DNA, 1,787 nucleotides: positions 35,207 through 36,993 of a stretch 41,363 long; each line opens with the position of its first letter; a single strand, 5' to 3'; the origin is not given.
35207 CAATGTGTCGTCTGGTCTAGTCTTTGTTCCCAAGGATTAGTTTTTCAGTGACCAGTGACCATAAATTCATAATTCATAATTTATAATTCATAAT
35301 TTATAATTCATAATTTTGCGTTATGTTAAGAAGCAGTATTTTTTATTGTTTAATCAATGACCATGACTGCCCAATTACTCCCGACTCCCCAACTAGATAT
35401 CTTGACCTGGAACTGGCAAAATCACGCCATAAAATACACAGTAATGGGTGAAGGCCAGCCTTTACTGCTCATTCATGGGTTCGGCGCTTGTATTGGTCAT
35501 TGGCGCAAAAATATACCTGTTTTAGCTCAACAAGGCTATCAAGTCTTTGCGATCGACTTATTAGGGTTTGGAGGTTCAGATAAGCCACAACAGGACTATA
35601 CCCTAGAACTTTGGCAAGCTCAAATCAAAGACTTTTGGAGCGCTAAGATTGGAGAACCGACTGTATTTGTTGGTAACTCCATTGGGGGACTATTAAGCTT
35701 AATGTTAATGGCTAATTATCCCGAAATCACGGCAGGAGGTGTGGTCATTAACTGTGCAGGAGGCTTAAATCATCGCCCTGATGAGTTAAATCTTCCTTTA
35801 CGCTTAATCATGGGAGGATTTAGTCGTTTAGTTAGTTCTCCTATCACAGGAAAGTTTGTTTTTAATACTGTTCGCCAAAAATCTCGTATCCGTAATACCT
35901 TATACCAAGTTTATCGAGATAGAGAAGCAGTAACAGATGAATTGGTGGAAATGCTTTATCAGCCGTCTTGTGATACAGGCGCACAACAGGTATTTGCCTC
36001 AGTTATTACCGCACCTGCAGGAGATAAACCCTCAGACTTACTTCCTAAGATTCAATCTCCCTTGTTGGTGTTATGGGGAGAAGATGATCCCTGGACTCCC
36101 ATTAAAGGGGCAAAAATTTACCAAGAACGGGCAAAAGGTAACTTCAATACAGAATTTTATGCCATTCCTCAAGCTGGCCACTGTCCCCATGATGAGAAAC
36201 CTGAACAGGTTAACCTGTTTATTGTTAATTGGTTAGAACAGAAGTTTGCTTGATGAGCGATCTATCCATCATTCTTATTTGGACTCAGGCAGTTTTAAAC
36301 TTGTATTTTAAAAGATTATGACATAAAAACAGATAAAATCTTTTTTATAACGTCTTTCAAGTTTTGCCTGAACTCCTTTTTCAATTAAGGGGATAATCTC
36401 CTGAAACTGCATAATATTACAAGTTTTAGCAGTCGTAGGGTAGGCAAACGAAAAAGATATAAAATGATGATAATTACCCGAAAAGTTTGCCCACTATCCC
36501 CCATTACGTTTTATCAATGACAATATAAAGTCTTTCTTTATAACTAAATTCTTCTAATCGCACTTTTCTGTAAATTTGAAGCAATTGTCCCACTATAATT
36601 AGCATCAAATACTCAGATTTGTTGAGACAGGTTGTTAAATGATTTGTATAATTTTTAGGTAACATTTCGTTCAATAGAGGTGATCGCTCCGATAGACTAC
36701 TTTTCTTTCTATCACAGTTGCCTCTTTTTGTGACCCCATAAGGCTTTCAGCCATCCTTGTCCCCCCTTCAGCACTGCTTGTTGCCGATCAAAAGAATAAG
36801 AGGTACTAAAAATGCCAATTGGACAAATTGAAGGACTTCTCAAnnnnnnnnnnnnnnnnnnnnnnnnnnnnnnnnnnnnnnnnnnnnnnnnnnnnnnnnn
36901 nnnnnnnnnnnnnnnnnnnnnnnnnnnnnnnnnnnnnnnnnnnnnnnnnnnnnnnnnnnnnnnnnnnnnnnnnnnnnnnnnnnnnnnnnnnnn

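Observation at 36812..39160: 782-aa ORFan with an embedded PD-(D/E)XK-like core and a terminal Cys cluster, next to a possible IS scar: candidate single-gene nuclease system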

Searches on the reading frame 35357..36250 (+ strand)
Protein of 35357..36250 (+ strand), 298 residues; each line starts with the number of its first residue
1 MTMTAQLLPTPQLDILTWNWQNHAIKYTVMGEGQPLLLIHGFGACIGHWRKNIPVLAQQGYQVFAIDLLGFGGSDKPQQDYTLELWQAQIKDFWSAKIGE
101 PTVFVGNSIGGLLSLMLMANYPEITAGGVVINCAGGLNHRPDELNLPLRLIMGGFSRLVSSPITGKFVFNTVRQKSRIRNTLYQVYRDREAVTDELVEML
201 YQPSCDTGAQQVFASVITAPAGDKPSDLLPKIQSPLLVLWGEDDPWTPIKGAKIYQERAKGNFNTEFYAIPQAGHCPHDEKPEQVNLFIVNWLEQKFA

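Call 17: search_protein_families(library=pfam, proteins=[window:35357-36250:+], max_evalue=0.001)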
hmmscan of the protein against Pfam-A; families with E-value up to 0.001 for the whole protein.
window:35357-36250:+ (298 aa): 4 families
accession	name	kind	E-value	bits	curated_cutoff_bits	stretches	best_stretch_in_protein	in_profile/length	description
PF00561.26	Abhydrolase_1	-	7.6e-28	98.2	25.8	1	35-282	2-245/245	alpha/beta hydrolase fold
PF12697.13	Abhydrolase_6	-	1.7e-24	88.1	26.3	1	36-285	1-214/217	Alpha/beta hydrolase family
PF12146.15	Hydrolase_4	-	1.1e-17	64.5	27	1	36-281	7-238/239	Serine aminopeptidase, S33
PF00326.27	Peptidase_S9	-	0.00024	21.1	22.6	0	232-297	143-210/213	Prolyl oligopeptidase family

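Call 49: find_related_loci(query=window:35357-36250:+, collection=genome_contigs, flank=10000)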
Query window:35357-36250:+ (298 aa) in genome_contigs; peptide patterns used: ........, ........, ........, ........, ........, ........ (x = any residue, [..] = any of these).
173 stretches matched a pattern; 106 encode a relative of the query (tblastn E <= 1e-3); the best 80 are kept; 80 distinct loci.
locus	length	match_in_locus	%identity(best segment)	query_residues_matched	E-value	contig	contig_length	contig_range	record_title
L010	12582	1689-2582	89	1-298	0e+0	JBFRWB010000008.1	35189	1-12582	MAG: Microcystaceae cyanobacterium isolate coassembly_bin.85 coaB85_c_000000374565, whole genome shotgun sequence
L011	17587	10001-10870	74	1-295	7e-152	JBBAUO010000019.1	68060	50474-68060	MAG: Microcystaceae cyanobacterium isolate EUL_299 ctg19-EUL_299, whole genome shotgun sequence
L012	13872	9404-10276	72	1-293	2e-149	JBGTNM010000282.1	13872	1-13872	MAG: Microcystaceae cyanobacterium isolate JTS-RE388 k141_6470151, whole genome shotgun sequence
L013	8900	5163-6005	73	16-296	1e-147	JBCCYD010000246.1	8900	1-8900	MAG: Cyanobacteria bacterium P01_F01_bin.143 k141_1337721_length_8900_cov_10.0000, whole genome shotgun sequence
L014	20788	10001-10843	75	13-293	5e-147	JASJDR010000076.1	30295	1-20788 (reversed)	MAG: Xenococcus sp. MO_188.B8 MO_188.c_1097, whole genome shotgun sequence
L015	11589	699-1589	71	1-293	2e-146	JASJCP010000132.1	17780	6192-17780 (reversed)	MAG: Xenococcaceae cyanobacterium MO_167.B27 MO_167.c_2240, whole genome shotgun sequence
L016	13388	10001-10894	72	1-294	2e-142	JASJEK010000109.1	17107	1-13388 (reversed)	MAG: Xenococcaceae cyanobacterium MO_234.B1 MO_234.c_640, whole genome shotgun sequence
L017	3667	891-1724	72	16-293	3e-145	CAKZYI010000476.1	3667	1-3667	MAG TPA_asm: uncultured Pleurocapsa sp. isolate SRR3401483_bin.89_CONCOCT_v1.1_MAG genome assembly, contig: ERZ1740059.1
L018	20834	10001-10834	76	16-293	2e-140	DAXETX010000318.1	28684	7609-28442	MAG TPA_asm: Xenococcaceae cyanobacterium isolate cl_S1C502_1 S1Ck119_57758, whole genome shotgun sequence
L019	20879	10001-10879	69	1-293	4e-140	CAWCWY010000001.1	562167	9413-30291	MAG: uncultured cyanobacterium isolate MFD03250.bin.2.89 genome assembly, contig: contig_11157, whole genome shotgun seq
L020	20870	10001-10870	70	4-293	3e-140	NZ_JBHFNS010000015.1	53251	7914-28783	Floridaenema fluviatile BLCC-F154 k141_397, whole genome shotgun sequence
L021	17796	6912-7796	67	2-296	1e-139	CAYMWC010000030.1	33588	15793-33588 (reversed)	MAG TPA_asm: uncultured Pleurocapsa sp. isolate SRP072547_co1_227 genome assembly, contig: NODE_1554_length_33588_cov_11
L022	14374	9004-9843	70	16-295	2e-139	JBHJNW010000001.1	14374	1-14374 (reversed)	MAG: Pleurocapsa sp. isolate al_S4C427_1 S4Ck119_49346, whole genome shotgun sequence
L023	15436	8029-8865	71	16-294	7e-139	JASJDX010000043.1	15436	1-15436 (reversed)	MAG: Pleurocapsa sp. MO_192.B19 MO_192.c_644, whole genome shotgun sequence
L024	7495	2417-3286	69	4-293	8e-139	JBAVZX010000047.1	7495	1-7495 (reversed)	MAG: Phormidium sp. isolate MFD04603_ilm_asm_bin3 k127_10458, whole genome shotgun sequence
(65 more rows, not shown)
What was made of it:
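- The neighbouring hydrolase keeps 61-89% identity across cyanobacterial orders (call 49).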

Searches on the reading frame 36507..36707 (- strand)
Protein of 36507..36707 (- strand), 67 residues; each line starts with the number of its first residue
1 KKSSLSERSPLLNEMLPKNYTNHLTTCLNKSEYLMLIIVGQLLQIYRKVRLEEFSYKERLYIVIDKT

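Call 23: search_protein_families(library=ncbifam, proteins=[window:36507-36707:-], max_evalue=10)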
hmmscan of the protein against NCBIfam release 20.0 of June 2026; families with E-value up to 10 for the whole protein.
seq(67 aa): 0 families

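Call 59: search_dna_similar(query=window:36507-36707:-, collection=plasmids, mode=protein, max_evalue=1, max_rows=10)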
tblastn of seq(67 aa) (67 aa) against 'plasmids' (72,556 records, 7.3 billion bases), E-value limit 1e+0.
Records with a match: 1; places in all: 1; records where one place covers at least 80% of the query: 0.
Best place of each record, by identity: <60% 1.
By first word of the organism name: Gloeothece 1.
By predicted mobility (MOB-suite, as given by PLSDB): non-mobilizable 1.
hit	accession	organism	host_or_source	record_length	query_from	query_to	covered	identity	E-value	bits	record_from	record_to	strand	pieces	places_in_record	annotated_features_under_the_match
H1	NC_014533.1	Gloeothece verrucosa PCC 7822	fresh water in rice field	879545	5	55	76%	45.3%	5e-4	43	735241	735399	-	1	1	IS4 family transposase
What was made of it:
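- Tried and rejected: NCBIfam on the spacer peptides found nothing useful (call 23). tblastn against plasmids then found the IS4 match (call 59).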

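Call 78: get_annotated_region(hit=H1, flank=2000)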
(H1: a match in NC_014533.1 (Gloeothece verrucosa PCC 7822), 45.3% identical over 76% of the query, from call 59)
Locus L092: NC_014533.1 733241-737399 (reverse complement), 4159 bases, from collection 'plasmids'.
description: Gloeothece verrucosa PCC 7822 plasmid Cy782201, complete sequence
organism: Gloeothece verrucosa PCC 7822 (NCBI taxid 497965)
taxonomy: Bacteria; Cyanobacteriota; Cyanophyceae; Chroococcales; Aphanothecaceae; Gloeothece; Gloeothece verrucosa; Gloeothece verrucosa PCC 7822
host: -; source: fresh water in rice field; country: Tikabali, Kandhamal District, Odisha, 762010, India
typing (MOB-suite, as given by PLSDB): non-mobilizable; mating-pair formation MPF_T
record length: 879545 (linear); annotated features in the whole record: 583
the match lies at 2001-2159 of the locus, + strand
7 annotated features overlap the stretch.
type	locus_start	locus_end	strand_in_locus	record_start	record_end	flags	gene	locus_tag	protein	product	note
CDS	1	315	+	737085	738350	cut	-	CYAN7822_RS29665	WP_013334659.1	glycosyltransferase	-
CDS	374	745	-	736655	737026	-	-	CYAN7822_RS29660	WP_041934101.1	hypothetical protein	-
CDS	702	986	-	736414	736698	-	-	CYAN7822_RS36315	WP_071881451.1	type I-MYXAN CRISPR-associated protein Cas6/Cmx6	-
CDS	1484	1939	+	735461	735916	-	-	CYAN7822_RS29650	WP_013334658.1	LamG domain-containing protein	-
CDS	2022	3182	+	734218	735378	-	-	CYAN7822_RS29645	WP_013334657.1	IS4 family transposase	-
CDS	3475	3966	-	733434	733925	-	-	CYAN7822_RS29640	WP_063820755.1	IS5/IS1182 family transposase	-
CDS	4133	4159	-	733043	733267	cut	-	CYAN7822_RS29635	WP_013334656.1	hypothetical protein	-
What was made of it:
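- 36504..36674 (-): Decayed N-terminal remnant of an IS4-family transposase gene (best match 36543-36671). tblastn against plasmids at E 5e-4, annotated 'IS4 family transposase' (calls 59, 78).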

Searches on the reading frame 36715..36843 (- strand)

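Call 23: search_protein_families(library=ncbifam, proteins=[window:36715-36843:-], max_evalue=10)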
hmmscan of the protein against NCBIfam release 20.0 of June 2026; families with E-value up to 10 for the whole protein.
seq(43 aa): 1 family
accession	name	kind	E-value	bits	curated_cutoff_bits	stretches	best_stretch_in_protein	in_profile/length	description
TIGR03203.1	pimD_small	equivalog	0.07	12.2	652.7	1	10-39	17-46/378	pimeloyl-CoA dehydrogenase small subunit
